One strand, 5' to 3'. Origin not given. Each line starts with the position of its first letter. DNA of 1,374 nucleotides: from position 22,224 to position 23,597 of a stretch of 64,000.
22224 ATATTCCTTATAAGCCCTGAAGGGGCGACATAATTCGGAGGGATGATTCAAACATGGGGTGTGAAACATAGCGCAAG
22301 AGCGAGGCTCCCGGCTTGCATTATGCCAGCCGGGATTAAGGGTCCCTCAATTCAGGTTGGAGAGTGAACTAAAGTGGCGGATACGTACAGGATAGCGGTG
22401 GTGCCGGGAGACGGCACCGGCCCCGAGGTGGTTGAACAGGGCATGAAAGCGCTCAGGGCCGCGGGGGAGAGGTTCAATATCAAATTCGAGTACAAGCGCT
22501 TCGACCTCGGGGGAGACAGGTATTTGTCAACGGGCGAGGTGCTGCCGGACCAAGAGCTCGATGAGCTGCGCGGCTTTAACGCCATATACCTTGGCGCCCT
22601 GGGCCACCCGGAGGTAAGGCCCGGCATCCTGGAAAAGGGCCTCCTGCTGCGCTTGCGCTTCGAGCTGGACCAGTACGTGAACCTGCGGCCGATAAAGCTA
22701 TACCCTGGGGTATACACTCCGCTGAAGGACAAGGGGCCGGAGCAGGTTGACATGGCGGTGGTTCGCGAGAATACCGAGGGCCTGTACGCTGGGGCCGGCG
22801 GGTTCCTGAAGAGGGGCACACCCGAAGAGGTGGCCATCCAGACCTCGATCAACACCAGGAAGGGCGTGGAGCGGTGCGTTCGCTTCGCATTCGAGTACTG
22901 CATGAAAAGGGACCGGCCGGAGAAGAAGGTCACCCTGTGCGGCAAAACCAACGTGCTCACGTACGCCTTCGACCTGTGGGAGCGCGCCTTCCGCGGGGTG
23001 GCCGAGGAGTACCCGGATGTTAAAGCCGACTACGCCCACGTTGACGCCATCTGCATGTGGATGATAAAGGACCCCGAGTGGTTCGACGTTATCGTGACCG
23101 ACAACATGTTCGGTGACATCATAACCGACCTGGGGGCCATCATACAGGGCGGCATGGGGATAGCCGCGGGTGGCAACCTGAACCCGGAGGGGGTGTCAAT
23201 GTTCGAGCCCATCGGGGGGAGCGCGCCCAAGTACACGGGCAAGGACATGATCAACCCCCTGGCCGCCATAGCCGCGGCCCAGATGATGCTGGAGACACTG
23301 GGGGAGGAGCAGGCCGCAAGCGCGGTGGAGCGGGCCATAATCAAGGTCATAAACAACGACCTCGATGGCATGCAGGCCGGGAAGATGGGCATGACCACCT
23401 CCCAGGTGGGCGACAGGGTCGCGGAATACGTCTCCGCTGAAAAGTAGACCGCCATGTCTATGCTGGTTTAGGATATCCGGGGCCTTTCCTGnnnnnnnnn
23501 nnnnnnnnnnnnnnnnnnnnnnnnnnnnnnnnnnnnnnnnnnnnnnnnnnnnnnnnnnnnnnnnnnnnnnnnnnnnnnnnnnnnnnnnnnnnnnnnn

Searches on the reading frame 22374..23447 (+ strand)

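Call 67: search_protein_families(library=pfam, proteins=[window:22374-23447:+], max_evalue=0.00001)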
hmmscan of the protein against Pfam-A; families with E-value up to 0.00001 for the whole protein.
window:22374-23447:+ (357 aa): 1 family
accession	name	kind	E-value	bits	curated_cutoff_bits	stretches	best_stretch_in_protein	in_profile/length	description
PF00180.25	Iso_dh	-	6.8e-93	312.1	27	1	7-349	2-348/348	Isocitrate/isopropylmalate dehydrogenase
